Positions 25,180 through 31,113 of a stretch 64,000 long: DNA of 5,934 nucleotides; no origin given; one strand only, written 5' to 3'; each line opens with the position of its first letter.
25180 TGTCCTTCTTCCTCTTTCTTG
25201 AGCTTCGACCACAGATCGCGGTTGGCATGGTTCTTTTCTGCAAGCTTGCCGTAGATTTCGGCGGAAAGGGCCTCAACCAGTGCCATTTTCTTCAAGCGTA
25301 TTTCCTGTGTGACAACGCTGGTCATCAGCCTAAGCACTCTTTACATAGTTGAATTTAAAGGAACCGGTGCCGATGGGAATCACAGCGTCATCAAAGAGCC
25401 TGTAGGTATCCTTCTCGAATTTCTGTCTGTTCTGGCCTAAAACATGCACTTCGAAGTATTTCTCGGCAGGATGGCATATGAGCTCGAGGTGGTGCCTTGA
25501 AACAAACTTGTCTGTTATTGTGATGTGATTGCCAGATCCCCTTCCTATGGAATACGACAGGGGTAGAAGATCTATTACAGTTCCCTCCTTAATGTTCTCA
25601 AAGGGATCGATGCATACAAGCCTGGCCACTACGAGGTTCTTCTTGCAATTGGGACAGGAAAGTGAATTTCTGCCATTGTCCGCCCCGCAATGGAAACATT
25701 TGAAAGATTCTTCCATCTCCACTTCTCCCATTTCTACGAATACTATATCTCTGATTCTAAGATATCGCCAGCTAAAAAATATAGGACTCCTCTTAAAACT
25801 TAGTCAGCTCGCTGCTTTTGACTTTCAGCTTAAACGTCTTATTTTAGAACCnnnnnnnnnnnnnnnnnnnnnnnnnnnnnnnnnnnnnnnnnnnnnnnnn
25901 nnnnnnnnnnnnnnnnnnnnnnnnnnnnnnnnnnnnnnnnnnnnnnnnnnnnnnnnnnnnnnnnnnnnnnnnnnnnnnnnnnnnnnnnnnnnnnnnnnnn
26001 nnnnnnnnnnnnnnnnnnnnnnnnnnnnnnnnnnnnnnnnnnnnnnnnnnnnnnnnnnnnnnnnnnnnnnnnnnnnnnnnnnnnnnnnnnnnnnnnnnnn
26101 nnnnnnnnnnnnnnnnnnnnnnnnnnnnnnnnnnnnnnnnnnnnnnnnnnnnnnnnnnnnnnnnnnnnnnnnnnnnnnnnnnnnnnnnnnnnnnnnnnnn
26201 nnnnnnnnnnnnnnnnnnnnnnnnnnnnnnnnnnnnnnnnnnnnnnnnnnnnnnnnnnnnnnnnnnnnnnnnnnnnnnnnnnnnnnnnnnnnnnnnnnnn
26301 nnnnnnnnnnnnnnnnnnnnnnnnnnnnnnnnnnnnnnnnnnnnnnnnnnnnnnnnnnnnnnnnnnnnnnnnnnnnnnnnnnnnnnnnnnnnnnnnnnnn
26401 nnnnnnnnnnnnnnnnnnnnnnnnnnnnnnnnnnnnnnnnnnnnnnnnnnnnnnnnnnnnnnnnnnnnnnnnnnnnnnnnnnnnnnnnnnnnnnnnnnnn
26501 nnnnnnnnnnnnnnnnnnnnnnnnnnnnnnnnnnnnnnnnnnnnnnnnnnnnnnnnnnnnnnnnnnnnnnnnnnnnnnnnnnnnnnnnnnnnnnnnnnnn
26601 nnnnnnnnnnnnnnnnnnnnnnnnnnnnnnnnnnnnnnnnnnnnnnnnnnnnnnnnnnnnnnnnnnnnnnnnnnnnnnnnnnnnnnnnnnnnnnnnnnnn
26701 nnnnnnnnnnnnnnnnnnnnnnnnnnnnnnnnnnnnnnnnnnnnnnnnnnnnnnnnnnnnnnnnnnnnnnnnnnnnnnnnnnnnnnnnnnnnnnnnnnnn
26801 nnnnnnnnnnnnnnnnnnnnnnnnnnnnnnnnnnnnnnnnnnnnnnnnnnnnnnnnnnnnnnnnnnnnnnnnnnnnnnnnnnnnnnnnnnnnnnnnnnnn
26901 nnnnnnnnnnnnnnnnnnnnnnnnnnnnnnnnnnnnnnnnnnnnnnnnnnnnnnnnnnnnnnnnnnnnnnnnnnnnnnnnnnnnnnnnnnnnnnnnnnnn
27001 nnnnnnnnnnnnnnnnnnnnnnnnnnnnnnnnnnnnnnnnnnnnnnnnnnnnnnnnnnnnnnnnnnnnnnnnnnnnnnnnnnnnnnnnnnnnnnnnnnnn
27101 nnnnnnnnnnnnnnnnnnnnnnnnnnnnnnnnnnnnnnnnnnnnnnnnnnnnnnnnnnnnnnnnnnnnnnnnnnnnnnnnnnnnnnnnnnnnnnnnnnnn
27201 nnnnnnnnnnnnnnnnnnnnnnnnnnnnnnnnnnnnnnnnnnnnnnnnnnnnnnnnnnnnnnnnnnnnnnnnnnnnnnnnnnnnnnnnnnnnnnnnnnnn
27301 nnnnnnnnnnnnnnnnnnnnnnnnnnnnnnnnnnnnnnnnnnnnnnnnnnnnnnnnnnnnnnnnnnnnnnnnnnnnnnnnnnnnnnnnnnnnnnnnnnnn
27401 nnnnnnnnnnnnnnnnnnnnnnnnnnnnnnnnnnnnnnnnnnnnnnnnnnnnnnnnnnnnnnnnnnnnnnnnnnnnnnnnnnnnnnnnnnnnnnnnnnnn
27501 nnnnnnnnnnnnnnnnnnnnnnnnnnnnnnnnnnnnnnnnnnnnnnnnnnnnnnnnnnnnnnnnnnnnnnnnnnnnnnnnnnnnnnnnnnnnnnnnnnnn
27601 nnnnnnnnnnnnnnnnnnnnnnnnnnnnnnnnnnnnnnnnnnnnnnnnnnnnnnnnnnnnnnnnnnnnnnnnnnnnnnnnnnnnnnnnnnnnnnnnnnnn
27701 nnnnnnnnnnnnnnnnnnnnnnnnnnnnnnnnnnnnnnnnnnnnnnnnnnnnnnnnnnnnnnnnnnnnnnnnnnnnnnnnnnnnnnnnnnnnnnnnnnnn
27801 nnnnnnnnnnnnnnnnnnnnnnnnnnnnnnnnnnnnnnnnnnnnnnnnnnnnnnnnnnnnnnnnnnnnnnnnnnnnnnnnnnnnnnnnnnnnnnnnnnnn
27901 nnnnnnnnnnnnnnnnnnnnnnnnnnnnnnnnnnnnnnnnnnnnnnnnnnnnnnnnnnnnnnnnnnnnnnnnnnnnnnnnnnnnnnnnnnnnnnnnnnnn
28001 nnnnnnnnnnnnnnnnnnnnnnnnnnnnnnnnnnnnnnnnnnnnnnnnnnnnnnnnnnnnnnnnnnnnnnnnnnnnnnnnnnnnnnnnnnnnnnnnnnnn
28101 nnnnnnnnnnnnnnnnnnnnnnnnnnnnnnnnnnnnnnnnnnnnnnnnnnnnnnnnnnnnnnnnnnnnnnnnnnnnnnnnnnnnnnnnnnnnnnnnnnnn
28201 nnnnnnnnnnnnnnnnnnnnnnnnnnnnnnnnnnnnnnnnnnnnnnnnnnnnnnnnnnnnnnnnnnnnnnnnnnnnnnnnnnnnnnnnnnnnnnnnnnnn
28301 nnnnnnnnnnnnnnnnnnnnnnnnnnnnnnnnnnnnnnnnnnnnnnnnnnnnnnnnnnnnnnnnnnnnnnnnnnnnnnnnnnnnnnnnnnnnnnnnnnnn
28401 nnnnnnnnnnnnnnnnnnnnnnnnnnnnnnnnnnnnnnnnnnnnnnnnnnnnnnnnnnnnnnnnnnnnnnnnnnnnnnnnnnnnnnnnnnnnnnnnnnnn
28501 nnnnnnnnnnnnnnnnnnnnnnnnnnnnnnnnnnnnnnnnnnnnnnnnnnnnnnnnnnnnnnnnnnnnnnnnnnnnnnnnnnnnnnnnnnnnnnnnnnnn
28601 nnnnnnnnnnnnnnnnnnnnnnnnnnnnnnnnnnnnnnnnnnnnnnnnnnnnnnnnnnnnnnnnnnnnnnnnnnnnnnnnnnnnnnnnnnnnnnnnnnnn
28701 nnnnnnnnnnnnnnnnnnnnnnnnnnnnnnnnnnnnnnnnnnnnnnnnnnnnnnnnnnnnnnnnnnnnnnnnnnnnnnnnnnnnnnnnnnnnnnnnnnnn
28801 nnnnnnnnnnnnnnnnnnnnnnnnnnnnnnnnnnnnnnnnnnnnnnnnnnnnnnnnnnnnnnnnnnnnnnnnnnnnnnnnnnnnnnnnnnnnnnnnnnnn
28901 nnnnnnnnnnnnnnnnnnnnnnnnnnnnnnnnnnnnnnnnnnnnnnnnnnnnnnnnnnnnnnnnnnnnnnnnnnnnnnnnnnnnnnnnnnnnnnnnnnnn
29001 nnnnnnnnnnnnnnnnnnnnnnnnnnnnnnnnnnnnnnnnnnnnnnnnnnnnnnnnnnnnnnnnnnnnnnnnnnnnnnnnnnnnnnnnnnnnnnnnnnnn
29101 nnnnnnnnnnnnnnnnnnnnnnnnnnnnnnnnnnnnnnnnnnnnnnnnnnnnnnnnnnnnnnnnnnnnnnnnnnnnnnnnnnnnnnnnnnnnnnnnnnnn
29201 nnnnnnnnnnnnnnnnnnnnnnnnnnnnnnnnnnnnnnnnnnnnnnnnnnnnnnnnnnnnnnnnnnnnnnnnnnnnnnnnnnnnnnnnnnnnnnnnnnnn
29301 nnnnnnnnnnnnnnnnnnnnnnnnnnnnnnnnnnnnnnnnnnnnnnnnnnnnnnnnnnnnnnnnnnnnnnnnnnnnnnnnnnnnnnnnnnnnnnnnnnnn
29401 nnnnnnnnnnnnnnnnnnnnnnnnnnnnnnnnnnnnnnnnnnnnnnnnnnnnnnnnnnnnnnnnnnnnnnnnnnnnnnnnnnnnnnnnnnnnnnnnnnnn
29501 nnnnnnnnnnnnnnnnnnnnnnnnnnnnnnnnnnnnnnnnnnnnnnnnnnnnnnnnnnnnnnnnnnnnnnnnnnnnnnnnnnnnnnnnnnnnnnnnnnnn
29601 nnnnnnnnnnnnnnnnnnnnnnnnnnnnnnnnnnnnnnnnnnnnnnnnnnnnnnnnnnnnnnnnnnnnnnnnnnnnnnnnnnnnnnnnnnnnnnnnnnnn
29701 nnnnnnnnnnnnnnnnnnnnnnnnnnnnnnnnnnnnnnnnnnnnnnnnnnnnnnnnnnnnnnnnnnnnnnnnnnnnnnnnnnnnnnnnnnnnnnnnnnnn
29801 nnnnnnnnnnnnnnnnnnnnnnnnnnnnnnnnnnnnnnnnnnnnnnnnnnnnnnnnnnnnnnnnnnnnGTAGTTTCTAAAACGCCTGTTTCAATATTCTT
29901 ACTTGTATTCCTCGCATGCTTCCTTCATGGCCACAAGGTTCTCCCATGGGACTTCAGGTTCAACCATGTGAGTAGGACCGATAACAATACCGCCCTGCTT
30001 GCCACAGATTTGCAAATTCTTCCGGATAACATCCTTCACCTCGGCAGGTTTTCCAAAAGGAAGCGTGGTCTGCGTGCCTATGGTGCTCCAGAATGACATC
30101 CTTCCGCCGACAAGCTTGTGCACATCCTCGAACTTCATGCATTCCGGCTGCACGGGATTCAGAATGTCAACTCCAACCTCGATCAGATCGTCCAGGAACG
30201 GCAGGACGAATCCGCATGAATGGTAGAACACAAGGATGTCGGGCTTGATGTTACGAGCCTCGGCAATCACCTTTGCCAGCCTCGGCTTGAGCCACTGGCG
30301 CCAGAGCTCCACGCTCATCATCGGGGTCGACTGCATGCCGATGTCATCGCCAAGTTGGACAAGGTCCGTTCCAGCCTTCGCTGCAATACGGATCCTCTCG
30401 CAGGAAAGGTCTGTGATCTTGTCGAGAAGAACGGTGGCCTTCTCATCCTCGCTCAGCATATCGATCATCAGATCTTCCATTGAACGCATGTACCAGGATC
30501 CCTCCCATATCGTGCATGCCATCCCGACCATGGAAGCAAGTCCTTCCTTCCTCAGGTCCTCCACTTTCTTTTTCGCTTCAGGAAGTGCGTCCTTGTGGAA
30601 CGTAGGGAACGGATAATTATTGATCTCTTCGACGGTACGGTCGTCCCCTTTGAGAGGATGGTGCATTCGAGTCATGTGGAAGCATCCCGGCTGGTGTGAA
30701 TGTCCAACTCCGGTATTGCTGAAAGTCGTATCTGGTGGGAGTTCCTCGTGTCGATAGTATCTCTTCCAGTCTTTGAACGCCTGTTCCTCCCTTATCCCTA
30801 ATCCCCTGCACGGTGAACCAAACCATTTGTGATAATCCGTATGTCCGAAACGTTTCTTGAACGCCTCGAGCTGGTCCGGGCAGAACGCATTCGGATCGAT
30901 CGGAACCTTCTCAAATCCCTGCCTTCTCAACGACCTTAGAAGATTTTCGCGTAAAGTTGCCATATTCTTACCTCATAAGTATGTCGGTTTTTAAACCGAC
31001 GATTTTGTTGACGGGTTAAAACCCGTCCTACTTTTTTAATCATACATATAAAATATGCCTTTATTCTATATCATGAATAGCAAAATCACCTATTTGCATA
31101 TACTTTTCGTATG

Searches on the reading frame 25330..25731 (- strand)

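Call 70: search_protein_families(library=pfam, proteins=[window:25330-25731:-], max_evalue=0.00001)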
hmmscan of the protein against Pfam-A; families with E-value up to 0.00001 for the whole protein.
window:25330-25731:- (133 aa): 3 families
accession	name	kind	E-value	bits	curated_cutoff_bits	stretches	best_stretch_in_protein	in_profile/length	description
PF00498.31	FHA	-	2.8e-07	31.3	20.7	1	60-121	1-67/67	FHA domain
PF17913.6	FHA_2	-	8e-06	26.2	23.1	0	61-105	22-64/71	FHA domain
PF16697.10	Yop-YscD_cpl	-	8.6e-06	26.4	33.2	0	49-129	8-92/94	Inner membrane component of T3SS, cytoplasmic domain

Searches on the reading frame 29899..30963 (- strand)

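Call 70: search_protein_families(library=pfam, proteins=[window:29899-30963:-], max_evalue=0.00001)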
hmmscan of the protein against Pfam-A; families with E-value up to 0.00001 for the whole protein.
window:29899-30963:- (354 aa): 1 family
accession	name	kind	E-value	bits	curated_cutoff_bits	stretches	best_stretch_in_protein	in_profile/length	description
PF01208.23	URO-D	-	3.4e-24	85.9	23.9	1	109-353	100-346/346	Uroporphyrinogen decarboxylase (URO-D)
